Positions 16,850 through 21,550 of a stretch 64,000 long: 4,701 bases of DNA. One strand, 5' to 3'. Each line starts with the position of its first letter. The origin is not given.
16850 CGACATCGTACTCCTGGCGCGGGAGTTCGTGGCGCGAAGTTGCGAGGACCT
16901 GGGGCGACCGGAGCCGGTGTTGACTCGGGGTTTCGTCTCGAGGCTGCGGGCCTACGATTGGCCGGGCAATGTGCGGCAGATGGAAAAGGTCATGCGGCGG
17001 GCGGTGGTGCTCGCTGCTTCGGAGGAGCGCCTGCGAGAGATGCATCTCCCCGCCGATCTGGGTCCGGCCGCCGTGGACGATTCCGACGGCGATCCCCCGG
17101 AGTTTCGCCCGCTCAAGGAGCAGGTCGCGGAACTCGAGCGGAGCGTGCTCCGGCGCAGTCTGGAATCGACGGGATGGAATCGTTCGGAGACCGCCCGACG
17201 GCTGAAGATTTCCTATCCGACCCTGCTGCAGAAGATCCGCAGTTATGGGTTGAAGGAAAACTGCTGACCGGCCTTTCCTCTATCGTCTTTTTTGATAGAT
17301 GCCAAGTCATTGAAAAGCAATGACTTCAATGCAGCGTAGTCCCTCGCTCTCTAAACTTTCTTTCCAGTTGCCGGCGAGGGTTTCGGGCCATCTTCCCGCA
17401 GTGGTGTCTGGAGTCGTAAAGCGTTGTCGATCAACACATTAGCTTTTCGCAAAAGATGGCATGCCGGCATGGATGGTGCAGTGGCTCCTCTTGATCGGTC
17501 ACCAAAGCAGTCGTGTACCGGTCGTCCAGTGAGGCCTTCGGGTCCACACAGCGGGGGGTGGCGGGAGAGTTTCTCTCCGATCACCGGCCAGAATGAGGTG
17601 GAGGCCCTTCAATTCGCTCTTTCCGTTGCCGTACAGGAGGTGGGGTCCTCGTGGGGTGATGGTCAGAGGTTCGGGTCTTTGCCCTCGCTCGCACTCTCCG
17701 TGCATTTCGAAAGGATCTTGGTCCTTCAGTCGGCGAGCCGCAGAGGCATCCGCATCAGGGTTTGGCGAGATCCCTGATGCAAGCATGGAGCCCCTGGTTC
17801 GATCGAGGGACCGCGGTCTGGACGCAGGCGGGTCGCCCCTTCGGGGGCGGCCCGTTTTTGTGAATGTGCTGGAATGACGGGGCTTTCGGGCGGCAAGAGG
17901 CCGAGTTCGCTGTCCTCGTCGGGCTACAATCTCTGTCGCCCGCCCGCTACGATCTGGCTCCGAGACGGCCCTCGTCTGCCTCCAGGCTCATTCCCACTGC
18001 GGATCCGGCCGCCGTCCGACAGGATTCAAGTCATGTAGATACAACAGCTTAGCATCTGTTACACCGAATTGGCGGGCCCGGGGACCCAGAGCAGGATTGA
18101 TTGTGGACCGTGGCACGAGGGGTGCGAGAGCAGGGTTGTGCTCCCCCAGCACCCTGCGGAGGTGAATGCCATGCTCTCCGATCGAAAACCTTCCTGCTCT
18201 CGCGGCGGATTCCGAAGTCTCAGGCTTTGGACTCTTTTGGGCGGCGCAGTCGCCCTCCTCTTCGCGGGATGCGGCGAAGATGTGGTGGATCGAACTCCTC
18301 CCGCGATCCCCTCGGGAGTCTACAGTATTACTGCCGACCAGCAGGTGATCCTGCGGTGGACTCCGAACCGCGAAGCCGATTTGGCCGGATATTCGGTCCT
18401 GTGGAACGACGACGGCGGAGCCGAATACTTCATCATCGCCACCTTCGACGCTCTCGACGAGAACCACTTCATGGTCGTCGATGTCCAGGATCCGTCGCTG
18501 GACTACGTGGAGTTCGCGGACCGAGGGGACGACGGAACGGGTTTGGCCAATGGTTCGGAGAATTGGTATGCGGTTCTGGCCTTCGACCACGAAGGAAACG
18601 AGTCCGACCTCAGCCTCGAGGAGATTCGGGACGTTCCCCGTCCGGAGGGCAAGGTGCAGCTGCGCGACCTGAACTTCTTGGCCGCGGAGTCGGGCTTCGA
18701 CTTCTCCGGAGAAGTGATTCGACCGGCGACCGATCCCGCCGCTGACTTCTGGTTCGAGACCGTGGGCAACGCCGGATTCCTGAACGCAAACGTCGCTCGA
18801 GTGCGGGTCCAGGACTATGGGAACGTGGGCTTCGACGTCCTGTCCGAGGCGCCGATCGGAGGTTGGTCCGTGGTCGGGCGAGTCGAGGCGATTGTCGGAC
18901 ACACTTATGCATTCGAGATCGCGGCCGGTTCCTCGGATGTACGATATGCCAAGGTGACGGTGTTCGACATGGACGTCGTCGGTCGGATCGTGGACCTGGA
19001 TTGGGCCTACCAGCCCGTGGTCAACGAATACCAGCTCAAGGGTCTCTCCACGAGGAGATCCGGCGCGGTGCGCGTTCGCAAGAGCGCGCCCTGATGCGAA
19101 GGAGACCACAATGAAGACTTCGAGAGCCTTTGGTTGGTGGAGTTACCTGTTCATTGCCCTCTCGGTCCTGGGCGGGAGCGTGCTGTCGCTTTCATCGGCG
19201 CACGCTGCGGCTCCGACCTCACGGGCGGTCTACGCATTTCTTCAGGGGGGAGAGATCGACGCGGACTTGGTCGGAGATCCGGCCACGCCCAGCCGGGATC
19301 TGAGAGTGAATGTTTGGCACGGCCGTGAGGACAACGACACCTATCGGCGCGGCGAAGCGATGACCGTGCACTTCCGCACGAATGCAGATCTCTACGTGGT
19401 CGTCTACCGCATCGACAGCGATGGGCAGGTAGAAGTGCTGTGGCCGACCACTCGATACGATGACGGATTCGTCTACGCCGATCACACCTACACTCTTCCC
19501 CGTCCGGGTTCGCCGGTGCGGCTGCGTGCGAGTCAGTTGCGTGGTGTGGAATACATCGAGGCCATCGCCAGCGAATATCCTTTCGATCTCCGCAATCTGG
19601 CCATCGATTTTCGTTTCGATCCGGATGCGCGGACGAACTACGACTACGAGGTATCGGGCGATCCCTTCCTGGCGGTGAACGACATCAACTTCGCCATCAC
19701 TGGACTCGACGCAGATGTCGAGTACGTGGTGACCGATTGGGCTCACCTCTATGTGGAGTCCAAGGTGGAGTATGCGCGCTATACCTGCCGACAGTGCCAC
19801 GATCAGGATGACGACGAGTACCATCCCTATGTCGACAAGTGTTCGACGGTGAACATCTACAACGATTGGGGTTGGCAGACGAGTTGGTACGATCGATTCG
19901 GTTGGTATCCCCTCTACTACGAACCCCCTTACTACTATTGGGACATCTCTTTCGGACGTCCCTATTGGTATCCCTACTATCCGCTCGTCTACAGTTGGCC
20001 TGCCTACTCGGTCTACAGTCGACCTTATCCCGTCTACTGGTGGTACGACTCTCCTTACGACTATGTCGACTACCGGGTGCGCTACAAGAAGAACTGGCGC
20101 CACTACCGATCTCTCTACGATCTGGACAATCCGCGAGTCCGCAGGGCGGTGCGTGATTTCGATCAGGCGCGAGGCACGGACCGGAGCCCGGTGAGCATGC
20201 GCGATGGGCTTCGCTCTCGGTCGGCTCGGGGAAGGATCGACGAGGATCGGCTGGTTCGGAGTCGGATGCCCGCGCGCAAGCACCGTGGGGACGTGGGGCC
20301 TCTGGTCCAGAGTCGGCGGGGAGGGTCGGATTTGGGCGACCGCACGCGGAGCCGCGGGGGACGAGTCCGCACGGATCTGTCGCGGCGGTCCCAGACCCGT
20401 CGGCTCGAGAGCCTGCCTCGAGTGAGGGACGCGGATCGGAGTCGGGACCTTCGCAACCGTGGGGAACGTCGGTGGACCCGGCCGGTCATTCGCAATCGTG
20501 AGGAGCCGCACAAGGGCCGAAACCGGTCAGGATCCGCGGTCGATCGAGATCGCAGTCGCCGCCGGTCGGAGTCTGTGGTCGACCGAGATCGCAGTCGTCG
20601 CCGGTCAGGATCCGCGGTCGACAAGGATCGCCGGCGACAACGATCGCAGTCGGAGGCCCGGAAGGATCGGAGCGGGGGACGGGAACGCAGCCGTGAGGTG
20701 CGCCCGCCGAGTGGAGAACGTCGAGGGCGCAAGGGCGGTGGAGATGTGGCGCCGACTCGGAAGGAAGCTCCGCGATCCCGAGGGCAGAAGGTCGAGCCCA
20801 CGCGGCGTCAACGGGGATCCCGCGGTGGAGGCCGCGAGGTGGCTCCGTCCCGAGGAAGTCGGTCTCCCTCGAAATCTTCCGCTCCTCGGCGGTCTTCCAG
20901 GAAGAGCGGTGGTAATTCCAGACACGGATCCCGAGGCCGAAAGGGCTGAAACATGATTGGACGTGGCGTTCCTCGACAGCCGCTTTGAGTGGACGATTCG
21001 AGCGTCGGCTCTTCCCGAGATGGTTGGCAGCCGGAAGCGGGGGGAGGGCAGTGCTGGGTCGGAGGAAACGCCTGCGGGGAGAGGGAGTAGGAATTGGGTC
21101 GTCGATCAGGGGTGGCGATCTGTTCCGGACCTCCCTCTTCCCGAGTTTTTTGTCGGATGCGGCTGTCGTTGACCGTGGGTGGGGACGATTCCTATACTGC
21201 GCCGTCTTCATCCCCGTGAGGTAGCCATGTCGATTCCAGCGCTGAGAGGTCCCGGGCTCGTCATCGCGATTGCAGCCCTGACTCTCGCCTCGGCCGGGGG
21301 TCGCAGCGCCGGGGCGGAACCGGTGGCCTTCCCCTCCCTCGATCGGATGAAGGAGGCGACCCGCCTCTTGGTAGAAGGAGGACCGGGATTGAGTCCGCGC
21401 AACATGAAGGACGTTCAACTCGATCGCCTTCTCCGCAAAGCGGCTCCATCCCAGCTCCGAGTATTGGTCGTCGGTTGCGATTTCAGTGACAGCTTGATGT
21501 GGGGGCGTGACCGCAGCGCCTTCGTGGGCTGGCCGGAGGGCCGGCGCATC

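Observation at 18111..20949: Candidate sigma-54-driven operon: FN3-like lipoprotein plus secreted DUF4384 protein with aromatic-rich and RS-repeat tail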

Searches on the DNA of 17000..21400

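Call 17: search_rna_families(source=window, start=17000, end=21400, threshold=evalue, max_evalue=1)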
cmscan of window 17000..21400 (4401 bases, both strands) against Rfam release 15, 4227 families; matches with E-value up to 1: 1.
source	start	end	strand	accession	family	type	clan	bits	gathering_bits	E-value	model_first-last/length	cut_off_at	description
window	17808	17860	+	RF01489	sbrA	Gene; sRNA;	-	22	45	0.33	1-71/71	no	Listeria sRNA sbrA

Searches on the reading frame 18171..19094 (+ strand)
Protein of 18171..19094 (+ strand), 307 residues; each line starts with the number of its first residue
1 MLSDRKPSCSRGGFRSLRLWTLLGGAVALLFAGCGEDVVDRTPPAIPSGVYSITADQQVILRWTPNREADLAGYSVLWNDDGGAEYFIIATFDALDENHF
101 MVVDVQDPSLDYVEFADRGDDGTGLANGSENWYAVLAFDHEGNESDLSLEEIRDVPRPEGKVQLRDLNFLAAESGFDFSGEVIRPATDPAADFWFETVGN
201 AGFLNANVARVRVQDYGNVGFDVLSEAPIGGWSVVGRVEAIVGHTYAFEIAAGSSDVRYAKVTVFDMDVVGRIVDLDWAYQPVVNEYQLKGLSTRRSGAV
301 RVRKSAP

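Call 6: search_protein_families(library=pfam, proteins=[window:18171-19094:+], max_evalue=0.01)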
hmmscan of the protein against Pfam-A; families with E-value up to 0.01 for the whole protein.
window:18171-19094:+ (307 aa): 0 families

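Call 19: find_homologous_proteins(query=window:18171-19094:+, max_evalue=0.001)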
Query window:18171-19094:+ (307 aa): 102 proteins with E <= 0.001 among 3795 candidates.
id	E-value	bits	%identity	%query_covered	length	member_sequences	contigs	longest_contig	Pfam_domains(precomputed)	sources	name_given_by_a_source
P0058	6.6e-204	694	100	100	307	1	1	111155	-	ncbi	-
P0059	2.4e-105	371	61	86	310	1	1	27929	-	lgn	-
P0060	3.1e-99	351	57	100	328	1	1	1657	-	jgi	jgi:hypothetical protein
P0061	2.2e-78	282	51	95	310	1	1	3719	-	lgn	-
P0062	1.3e-68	250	52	84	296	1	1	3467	-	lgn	-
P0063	8.2e-68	247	48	91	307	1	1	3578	-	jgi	jgi:hypothetical protein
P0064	9.3e-65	237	48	81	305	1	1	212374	-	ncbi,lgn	-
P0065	7.3e-59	218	51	84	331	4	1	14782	-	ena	-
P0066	1.2e-57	214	46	92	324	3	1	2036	-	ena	-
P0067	3.4e-56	209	46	91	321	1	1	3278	-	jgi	jgi:hypothetical protein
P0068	6.6e-56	208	46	86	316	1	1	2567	-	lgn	-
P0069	5.4e-55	205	45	91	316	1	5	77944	-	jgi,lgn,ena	-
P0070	9.3e-54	201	44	94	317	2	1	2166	-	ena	-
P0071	1.3e-52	197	44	91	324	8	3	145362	-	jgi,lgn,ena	-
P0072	1.6e-52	197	45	94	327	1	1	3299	-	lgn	-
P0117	4.0e-28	117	35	91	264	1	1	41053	-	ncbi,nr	ncbi:MAG: hypothetical protein HY562_12265 [Ignavibacteriales bacterium]|nr:hypothetical protein [Ig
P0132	9.3e-26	109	35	85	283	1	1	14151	PF00041.28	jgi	-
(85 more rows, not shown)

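Call 21: find_encoding_contigs(protein=P0117, flank=8000, max_places=2)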
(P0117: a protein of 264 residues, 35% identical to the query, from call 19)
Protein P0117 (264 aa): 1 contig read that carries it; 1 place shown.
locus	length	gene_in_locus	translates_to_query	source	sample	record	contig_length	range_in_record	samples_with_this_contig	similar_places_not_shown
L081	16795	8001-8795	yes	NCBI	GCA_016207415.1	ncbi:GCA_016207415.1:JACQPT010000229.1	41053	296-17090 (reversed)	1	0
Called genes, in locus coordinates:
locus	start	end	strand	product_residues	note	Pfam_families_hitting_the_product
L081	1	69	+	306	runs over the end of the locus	PF00009:GTP_EFTU, PF03193:RsgA_GTPase (faint), PF00350:Dynamin_N (faint), PF01926:MMR_HSR1, PF02421:FeoB_N, PF10662:PduV-EutP (faint), PF07650:KH_2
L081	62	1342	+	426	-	PF06245:DUF1015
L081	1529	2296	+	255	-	PF00892:EamA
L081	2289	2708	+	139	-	PF00903:Glyoxalase, PF13468:Glyoxalase_3 (weak), PF13669:Glyoxalase_4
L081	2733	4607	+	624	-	PF01541:GIY-YIG, PF27096:UvrC_M, PF02151:UVR (faint), PF22920:UvrC_RNaseH, PF08459:UvrC_RNaseH_dom, PF14520:HHH_5, PF12826:HHH_2 (weak)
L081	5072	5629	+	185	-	PF00156:Pribosyltran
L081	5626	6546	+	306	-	PF02729:OTCace_N, PF00185:OTCace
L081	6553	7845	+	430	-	PF01979:Amidohydro_1, PF07969:Amidohydro_3 (weak), PF12890:DHOase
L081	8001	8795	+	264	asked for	-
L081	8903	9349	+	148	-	PF16022:DUF4783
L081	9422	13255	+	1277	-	PF00672:HAMP, PF00512:HisKA, PF02518:HATPase_c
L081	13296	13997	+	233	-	PF02578:Cu-oxidase_4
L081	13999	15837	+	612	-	PF13522:GATase_6, PF13537:GATase_7, PF01380:SIS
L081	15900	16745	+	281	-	PF00106:adh_short, PF13561:adh_short_C2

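Call 35: predict_structure(alignment_id=A2)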
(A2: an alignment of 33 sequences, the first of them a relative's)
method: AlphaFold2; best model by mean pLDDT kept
length: 307 residues; sequences in the alignment: 33
mean_pLDDT: 87.5   pTM: 0.76
mean pLDDT of the five models: 87.5, 87.1, 86.1, 85.9, 85.7
residues with pLDDT >= 90: 219; 70-90: 44; 50-70: 27; < 50: 17
segments of 3 or more residues with pLDDT < 50: 1-3, 7-14, 291-293
pLDDT, mean of each block of 10 residues (from residue 1): 42 57 83 61 88 93 95 96 92 97 93 93 86 96 92 92 98 98 98 98 98 95 85 96 97 95 97 97 84 55 58
secondary structure, 60 per line:
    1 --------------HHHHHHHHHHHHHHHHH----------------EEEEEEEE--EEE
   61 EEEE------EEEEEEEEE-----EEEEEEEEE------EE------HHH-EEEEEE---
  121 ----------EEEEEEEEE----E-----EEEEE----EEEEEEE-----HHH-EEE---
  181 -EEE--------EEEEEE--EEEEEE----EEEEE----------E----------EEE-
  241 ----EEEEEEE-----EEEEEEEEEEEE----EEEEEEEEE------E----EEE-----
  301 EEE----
elements in order: H15-31 E48-55 E58-64 E71-79 E85-93 E112-117 E131-139 E150-154 E159-165 E175-177 E182-184 E193-198 E201-206 E211-215 E237-239 E245-251 E257-268 E273-281 E293-295 E301-303

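Call 40: fold_search(model_id=the predicted structure, library=pdb)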
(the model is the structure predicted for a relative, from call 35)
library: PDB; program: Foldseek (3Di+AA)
matches with E <= 10: 1371; with E <= 0.001: 23
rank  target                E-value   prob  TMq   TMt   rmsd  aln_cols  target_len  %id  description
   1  2gee                  7.7e-05  1.00  0.26  0.39  12.1       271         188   13  Crystal Structure of Human Type III Fibronectin Extradomain B and Domain 8 (released 2006-10-17)
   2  6rpx                  8.2e-05  0.99  0.26  0.31  16.9       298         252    9  Cytokine receptor-like factor 3 C-terminus residues 174-442: native (released 2020-03-25)
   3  6rpz                  8.6e-05  0.99  0.25  0.30  16.4       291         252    6  Cytokine receptor-like factor 3 C-terminus residues 174-442: native collected with 1.7A wavelength (released 2020-03-25)
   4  5n47_B                1.5e-04  1.00  0.28  0.42  11.1       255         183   14  Structure of Anticalin N7E in complex with the three-domain fragment Fn7B8 of human oncofetal fibronectin (released 2018-02-14)
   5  2vkx_B                1.6e-04  1.00  0.23  0.34  14.4       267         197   10  Human NCAM, FN3 domains 1 and 2, M610R mutant (released 2008-02-26)
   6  2vkx_E                1.7e-04  1.00  0.25  0.36  12.6       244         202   12  Human NCAM, FN3 domains 1 and 2, M610R mutant (released 2008-02-26)
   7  5f7s_B                1.9e-04  0.98  0.25  0.13  15.3       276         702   11  Cycloalternan-degrading enzyme from Trueperella pyogenes (released 2015-12-30)
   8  5i0e_B                1.9e-04  0.97  0.23  0.12  15.1       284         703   11  Cycloalternan-degrading enzyme from Trueperella pyogenes in complex with isomaltose (released 2016-12-14)
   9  5n47_F                2.0e-04  1.00  0.30  0.32  12.7       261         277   13  Structure of Anticalin N7E in complex with the three-domain fragment Fn7B8 of human oncofetal fibronectin (released 2018-02-14)
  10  5n48_B                2.5e-04  1.00  0.24  0.72   3.3       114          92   19  Structure of Anticalin N9B in complex with extra-domain B of human oncofetal fibronectin (released 2018-02-14)
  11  5f7s_A                2.8e-04  0.97  0.25  0.13  15.2       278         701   12  Cycloalternan-degrading enzyme from Trueperella pyogenes (released 2015-12-30)
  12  6xay_A                3.1e-04  0.99  0.26  0.29  23.0       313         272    9  Structure of a fragment of human fibronectin containing the 10th, 11th and 12th type III domains (released 2021-06-09)
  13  4bq8_A                3.7e-04  1.00  0.24  0.37  15.9       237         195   12  Crystal structure of the RGMB-NEO1 complex form 3 (released 2013-06-12)
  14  2yn3_D                4.3e-04  0.97  0.21  0.28  12.8       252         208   16  Structural insight into the giant calcium-binding adhesin SiiE: implications for the adhesion of Salmonella enterica t (released 2013-04-03)
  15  6xay_B                4.5e-04  0.98  0.26  0.29  22.7       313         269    9  Structure of a fragment of human fibronectin containing the 10th, 11th and 12th type III domains (released 2021-06-09)
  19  5n48_D                6.3e-04  1.00  0.25  0.76   2.5       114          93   18  Structure of Anticalin N9B in complex with extra-domain B of human oncofetal fibronectin (released 2018-02-14)
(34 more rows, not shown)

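Call 54: search_protein_families(library=ncbifam, proteins=[window:18171-19094:+], max_evalue=0.01)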
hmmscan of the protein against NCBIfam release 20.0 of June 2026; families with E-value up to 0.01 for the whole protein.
window:18171-19094:+ (307 aa): 0 families

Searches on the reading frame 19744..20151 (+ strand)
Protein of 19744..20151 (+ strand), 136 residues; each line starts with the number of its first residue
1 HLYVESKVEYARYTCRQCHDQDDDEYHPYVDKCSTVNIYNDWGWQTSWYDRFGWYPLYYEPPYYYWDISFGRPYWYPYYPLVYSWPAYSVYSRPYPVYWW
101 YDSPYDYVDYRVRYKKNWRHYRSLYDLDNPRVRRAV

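Call 59: search_protein_representatives(alignment_id=A3)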
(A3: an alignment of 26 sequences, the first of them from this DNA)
Query: 26 sequences, 136 profile positions. Proteins with E-value up to 0.001 (for the whole library): 53; up to 1e-10: 39; up to 1e-30: 32. The best 53 are listed.
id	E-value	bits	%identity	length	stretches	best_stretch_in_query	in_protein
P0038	1.8e-48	180.2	-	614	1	1-134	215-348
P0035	2.2e-48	179.9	-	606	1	1-134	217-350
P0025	2.5e-46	173.3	-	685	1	1-132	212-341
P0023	5.0e-46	172.3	-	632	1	1-130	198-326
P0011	6.1e-46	172.0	-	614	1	1-135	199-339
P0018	8.3e-46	171.6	-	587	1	1-133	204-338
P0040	1.5e-45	170.7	-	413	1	1-128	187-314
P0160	5.1e-45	169.0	-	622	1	1-132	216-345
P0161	7.5e-44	165.2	-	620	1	1-128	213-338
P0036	3.5e-43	163.1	-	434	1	1-130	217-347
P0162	3.9e-43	162.9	-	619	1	1-133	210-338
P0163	4.1e-43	162.9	-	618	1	1-130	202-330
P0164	5.5e-43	162.5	-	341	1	1-129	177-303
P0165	1.2e-42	161.4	-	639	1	1-132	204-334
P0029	1.5e-42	161.0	-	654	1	1-130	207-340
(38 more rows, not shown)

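Call 79: search_solved_structures(query=A3, max_evalue=10, show_alignments=3)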
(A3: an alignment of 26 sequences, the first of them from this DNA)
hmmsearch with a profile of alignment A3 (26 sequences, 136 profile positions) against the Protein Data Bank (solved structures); distinct sequences matched with E-value up to 10: 3.
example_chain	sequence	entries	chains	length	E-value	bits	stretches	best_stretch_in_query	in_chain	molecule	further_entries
8hfa_A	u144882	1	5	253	0.39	13.9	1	25-82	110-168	NodB homology domain-containing protein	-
1jni_A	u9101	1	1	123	0.68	13.1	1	9-29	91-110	DIHEME CYTOCHROME C NAPB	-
3ml1_B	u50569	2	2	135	1.2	12.4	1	6-28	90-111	Diheme cytochrome c napB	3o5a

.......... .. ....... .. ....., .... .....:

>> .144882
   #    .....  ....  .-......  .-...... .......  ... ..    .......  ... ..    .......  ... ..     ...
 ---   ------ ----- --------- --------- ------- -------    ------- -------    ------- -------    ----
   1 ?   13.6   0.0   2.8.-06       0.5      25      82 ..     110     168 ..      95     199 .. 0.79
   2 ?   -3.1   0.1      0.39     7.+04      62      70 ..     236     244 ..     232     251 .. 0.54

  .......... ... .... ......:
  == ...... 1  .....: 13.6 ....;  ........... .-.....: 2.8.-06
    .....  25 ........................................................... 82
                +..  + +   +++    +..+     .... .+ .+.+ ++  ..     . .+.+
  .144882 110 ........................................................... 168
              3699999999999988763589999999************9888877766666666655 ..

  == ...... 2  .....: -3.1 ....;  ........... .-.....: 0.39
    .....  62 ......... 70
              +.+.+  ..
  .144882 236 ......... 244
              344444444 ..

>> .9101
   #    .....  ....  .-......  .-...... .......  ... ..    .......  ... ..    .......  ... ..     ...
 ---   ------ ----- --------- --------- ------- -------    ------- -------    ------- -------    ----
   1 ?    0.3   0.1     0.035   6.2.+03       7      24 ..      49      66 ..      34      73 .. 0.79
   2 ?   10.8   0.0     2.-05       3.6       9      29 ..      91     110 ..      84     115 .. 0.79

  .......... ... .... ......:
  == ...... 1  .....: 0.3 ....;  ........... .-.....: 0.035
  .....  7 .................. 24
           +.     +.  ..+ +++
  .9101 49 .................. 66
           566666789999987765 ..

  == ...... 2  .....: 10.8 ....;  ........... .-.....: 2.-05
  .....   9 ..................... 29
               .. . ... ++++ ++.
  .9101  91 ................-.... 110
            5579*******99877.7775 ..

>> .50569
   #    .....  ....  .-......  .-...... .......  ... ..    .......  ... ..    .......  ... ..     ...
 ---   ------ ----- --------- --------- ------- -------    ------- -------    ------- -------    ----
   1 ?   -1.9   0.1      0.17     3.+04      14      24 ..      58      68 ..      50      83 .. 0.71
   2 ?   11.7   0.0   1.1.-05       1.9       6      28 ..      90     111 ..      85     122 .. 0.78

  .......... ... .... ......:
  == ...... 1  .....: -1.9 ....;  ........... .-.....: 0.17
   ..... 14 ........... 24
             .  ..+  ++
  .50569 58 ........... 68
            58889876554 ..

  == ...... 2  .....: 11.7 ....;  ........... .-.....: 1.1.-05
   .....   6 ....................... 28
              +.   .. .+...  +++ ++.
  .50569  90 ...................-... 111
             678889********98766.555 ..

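Call 80: search_protein_families(library=pfam, proteins=[window:19744-20151:+], max_evalue=10)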
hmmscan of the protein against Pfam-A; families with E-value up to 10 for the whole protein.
seq(136 aa): 1 family
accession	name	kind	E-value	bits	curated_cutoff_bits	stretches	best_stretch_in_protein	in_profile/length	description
PF05495.17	zf-CHY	-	0.029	15.2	31.3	1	12-30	18-36/68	CHY zinc finger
